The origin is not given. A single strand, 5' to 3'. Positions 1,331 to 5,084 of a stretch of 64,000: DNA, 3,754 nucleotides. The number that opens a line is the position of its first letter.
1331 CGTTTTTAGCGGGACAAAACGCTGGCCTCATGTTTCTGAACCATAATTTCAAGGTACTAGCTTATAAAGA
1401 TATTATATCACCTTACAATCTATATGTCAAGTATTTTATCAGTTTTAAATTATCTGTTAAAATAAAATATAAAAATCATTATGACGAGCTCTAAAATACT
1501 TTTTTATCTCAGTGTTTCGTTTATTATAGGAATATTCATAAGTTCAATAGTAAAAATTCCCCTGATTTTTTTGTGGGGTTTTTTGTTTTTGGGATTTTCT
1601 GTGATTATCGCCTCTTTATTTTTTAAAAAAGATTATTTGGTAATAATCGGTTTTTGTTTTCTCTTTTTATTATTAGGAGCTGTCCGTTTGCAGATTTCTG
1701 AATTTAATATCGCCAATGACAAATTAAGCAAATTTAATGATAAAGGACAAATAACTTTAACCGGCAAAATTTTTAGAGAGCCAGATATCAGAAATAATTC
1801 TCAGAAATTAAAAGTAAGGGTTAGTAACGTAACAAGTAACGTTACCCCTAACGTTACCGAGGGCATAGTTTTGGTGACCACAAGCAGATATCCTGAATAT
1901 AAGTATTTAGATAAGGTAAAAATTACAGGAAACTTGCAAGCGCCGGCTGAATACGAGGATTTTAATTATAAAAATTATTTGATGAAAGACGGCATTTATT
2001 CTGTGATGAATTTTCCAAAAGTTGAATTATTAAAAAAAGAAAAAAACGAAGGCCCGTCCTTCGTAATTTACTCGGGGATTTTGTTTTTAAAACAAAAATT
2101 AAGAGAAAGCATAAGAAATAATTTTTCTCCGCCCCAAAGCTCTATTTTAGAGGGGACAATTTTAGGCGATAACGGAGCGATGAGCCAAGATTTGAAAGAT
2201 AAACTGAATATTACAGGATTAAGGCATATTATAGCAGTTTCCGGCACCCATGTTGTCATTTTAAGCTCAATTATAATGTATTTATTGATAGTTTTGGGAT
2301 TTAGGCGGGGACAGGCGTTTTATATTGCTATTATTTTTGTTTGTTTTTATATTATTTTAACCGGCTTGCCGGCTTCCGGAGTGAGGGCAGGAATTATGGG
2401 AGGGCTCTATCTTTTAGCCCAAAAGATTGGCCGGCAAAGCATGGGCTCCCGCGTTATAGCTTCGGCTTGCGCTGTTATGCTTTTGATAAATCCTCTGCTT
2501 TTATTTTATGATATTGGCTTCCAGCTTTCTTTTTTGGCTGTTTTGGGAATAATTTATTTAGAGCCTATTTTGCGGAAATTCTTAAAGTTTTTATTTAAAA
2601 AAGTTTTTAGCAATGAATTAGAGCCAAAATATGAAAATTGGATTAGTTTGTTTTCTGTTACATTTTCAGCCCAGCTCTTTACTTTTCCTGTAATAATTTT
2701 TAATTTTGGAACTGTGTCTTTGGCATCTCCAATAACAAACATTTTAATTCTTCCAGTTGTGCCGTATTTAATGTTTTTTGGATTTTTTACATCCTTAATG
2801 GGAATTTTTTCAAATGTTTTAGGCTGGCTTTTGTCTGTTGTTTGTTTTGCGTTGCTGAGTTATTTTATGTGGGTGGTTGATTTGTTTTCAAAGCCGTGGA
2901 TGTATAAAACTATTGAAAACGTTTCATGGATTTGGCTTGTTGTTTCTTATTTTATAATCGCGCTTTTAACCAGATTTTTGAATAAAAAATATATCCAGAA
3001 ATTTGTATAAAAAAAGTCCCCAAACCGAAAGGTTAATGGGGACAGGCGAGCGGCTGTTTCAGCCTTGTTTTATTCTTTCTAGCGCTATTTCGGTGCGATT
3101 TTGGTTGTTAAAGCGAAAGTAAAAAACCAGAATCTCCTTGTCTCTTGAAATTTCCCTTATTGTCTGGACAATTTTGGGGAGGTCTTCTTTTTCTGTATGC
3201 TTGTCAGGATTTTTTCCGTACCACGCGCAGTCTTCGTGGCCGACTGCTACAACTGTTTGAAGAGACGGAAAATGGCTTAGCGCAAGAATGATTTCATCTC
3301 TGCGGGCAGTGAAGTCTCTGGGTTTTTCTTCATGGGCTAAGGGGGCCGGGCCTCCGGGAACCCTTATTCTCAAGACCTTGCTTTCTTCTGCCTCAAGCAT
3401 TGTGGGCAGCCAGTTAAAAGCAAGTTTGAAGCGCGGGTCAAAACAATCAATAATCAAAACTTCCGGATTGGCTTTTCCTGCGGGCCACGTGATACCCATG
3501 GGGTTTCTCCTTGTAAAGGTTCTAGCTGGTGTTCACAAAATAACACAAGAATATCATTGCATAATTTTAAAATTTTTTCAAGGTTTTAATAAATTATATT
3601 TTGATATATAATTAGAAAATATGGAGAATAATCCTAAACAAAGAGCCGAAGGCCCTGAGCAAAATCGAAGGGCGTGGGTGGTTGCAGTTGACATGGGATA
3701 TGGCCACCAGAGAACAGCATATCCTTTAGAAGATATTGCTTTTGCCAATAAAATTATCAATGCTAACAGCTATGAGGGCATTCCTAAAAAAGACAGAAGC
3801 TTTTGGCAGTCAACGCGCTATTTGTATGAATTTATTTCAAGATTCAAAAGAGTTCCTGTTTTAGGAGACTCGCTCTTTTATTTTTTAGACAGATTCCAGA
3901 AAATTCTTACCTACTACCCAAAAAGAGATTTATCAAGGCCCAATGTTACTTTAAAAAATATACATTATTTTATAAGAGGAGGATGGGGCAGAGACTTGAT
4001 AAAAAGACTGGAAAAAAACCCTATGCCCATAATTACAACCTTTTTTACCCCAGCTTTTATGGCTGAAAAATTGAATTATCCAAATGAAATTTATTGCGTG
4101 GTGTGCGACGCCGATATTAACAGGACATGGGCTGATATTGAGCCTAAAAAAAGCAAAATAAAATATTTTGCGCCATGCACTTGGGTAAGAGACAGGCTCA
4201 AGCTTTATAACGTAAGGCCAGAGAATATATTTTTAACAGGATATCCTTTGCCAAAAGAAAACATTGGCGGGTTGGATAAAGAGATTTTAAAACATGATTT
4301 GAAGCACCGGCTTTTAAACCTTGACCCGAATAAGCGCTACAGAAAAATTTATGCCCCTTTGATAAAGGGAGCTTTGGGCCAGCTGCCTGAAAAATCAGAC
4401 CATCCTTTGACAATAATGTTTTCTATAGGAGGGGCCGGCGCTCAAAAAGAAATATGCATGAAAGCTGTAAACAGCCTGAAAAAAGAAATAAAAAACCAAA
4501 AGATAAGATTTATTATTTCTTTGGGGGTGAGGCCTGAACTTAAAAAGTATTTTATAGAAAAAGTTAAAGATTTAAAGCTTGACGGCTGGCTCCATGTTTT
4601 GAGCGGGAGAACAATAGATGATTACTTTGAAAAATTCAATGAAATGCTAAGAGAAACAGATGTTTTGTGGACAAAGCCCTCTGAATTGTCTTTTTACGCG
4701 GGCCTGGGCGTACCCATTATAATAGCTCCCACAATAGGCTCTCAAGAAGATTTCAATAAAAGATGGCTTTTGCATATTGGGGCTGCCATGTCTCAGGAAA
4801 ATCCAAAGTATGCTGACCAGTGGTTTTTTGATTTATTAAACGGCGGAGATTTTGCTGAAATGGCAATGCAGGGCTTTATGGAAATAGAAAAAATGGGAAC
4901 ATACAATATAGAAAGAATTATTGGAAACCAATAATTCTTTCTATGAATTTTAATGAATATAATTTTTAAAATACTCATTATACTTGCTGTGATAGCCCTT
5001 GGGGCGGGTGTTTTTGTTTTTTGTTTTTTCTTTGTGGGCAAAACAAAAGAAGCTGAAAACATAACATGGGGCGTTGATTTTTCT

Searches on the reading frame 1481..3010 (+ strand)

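Call 10: search_protein_families(library=pfam, proteins=[window:1481-3010:+], max_evalue=0.001)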
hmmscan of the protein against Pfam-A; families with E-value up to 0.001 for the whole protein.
window:1481-3010:+ (509 aa): 2 families
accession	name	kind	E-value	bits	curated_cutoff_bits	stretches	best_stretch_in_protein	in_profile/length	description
PF03772.21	Competence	-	8.8e-54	183.1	23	1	227-497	2-264/270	Competence protein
PF13567.11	DUF4131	-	7.1e-20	71.8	31.6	1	30-183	5-164/165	Domain of unknown function (DUF4131)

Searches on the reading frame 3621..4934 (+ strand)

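Call 10: search_protein_families(library=pfam, proteins=[window:3621-4934:+], max_evalue=0.001)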
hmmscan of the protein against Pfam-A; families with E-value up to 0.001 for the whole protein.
window:3621-4934:+ (437 aa): 1 family
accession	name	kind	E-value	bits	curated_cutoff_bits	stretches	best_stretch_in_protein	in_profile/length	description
PF22053.2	DUF6938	-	4.7e-16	59.5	27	2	258-319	33-94/236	Domain of unknown function (DUF6938)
